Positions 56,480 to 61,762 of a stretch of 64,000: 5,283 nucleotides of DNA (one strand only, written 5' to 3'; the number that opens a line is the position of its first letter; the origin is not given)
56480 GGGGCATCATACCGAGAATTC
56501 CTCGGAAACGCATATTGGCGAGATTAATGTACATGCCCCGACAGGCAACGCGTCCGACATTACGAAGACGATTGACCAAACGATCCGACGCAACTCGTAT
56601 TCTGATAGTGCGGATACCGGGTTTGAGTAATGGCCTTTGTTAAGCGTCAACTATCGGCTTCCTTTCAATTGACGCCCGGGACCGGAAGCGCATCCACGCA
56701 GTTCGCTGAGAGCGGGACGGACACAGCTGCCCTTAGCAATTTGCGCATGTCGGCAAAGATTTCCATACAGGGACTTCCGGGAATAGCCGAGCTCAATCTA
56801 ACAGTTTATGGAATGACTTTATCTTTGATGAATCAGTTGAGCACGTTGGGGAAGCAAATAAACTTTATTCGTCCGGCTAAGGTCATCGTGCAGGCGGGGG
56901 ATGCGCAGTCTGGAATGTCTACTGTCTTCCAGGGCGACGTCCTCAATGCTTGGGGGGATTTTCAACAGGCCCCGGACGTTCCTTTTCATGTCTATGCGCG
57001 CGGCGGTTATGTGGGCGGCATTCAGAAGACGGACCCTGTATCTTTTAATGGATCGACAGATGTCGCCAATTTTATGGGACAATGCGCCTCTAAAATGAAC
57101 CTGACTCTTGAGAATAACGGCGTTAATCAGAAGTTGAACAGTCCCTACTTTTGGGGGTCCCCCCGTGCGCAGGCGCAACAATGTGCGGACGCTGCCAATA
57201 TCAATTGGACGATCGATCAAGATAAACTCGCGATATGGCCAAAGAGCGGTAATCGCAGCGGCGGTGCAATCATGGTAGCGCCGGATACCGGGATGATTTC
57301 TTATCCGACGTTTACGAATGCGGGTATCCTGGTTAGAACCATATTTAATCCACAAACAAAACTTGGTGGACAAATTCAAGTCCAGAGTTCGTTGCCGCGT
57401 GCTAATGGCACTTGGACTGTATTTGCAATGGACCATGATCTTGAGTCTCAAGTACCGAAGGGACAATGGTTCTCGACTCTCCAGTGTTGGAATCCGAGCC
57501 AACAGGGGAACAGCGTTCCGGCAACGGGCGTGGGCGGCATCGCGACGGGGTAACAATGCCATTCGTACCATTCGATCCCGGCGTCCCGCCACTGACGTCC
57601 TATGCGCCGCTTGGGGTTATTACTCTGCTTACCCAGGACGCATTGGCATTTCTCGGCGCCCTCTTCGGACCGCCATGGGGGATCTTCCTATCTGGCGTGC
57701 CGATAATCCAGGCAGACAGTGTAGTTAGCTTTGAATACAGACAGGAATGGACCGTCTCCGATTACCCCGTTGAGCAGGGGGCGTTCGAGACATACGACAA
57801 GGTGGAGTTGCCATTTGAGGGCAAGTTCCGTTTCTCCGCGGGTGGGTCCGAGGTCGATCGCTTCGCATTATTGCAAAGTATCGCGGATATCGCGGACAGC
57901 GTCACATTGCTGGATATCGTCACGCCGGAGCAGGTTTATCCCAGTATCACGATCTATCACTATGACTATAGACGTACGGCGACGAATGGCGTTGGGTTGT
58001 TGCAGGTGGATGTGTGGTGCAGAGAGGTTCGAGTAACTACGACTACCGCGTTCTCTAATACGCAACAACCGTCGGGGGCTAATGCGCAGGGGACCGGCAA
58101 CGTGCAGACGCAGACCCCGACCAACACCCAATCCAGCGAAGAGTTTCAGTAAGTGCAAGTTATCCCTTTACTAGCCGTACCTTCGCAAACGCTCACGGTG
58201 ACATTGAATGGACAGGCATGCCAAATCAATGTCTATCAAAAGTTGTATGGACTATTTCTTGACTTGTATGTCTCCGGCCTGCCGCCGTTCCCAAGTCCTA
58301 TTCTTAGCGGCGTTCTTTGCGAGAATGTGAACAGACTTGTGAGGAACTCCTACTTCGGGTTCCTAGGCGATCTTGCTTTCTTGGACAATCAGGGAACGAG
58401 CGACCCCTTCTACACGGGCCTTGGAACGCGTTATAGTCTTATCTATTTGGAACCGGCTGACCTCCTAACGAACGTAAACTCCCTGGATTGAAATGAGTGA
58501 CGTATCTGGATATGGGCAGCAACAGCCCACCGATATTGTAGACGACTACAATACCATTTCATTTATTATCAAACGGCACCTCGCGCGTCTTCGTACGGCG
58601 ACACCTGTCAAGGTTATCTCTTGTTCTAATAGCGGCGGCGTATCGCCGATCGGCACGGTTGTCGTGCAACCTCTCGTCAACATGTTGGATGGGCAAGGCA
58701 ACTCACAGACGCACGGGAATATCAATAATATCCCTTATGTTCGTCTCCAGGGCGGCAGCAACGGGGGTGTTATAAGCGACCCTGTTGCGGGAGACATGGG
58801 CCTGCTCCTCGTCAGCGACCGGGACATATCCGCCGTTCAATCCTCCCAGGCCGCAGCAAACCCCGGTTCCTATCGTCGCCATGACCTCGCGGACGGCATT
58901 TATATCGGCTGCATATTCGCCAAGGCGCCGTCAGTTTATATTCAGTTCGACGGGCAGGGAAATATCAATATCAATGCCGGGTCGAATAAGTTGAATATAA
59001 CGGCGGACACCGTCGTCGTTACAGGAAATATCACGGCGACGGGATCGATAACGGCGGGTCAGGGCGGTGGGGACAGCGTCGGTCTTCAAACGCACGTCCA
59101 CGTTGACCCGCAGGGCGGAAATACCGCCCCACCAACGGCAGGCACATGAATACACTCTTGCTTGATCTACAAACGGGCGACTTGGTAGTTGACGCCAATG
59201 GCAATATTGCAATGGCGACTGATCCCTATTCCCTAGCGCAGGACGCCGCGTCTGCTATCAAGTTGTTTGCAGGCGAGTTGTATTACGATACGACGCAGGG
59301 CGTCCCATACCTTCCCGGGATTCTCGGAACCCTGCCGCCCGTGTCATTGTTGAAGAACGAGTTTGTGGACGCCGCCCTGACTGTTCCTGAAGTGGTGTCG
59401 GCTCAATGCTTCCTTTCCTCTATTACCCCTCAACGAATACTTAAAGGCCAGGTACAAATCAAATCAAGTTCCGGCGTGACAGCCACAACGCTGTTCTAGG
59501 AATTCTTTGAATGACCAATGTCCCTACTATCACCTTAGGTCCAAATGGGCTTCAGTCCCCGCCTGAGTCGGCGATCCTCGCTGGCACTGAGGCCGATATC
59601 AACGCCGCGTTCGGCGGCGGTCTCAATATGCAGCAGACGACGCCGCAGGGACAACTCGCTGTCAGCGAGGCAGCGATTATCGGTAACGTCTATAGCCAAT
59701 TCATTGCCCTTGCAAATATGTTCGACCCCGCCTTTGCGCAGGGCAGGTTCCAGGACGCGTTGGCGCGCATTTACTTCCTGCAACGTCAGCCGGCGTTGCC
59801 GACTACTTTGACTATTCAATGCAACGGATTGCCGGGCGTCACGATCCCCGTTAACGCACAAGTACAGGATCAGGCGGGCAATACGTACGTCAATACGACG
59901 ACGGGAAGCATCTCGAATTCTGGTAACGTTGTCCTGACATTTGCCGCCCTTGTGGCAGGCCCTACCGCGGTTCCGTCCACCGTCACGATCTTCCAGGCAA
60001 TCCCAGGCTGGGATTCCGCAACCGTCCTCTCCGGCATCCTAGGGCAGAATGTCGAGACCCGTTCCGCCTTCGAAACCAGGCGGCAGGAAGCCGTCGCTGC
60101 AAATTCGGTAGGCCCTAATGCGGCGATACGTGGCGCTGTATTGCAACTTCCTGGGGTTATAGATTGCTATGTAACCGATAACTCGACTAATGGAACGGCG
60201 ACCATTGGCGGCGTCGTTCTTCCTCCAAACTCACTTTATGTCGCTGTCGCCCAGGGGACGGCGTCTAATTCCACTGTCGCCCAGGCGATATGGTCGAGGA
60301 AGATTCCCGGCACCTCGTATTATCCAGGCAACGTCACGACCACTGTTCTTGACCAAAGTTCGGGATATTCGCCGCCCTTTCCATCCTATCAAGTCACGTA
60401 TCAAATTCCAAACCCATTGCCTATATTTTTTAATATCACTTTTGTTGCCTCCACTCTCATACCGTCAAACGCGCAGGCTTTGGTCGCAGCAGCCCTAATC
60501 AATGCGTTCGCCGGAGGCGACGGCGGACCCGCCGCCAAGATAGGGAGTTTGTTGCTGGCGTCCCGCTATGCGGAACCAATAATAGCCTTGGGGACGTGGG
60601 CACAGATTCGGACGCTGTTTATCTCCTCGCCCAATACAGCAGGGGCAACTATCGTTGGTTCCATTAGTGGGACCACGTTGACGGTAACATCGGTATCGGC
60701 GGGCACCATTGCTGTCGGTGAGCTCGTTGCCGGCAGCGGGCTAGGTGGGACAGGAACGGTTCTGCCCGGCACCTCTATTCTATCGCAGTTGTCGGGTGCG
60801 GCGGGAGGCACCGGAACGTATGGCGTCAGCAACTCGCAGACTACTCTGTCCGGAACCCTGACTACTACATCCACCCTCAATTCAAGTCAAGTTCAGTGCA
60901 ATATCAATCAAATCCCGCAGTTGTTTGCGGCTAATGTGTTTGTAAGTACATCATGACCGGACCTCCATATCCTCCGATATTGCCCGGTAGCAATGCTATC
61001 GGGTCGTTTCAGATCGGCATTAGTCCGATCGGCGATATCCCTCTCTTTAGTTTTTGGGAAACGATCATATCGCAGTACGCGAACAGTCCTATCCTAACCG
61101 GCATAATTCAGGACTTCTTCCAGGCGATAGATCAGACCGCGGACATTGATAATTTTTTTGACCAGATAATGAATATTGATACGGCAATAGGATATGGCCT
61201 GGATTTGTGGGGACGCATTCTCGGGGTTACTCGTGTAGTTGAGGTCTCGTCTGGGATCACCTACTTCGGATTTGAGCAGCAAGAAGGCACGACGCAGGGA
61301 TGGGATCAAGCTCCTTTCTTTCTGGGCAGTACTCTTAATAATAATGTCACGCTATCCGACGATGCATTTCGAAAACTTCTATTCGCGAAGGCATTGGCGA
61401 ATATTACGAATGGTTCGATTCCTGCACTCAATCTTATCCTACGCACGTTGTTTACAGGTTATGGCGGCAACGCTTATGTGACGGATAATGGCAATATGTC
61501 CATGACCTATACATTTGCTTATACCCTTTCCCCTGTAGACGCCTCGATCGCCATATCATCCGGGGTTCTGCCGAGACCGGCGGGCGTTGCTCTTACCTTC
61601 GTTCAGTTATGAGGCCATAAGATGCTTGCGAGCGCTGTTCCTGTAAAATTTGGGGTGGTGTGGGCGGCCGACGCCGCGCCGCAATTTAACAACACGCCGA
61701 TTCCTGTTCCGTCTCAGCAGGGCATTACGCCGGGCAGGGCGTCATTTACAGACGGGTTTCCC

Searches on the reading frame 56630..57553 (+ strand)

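Call 43: search_protein_families(library=pfam, proteins=[window:56630-57553:+], max_evalue=0.001)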
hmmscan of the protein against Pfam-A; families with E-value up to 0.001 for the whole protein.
window:56630-57553:+ (307 aa): 1 family
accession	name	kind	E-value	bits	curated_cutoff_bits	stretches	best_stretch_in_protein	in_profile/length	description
PF22759.1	E217_GP41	-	2.2e-23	83.3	27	1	37-274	18-269/279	Baseplate hub gp41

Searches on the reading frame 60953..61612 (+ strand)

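Call 43: search_protein_families(library=pfam, proteins=[window:60953-61612:+], max_evalue=0.001)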
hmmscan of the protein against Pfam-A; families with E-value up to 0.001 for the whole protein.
window:60953-61612:+ (219 aa): 1 family
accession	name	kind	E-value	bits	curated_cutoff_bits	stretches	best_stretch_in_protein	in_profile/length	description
PF11041.13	DUF2612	-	9.2e-51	172.8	23.5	1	36-215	3-180/181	Protein of unknown function (DUF2612)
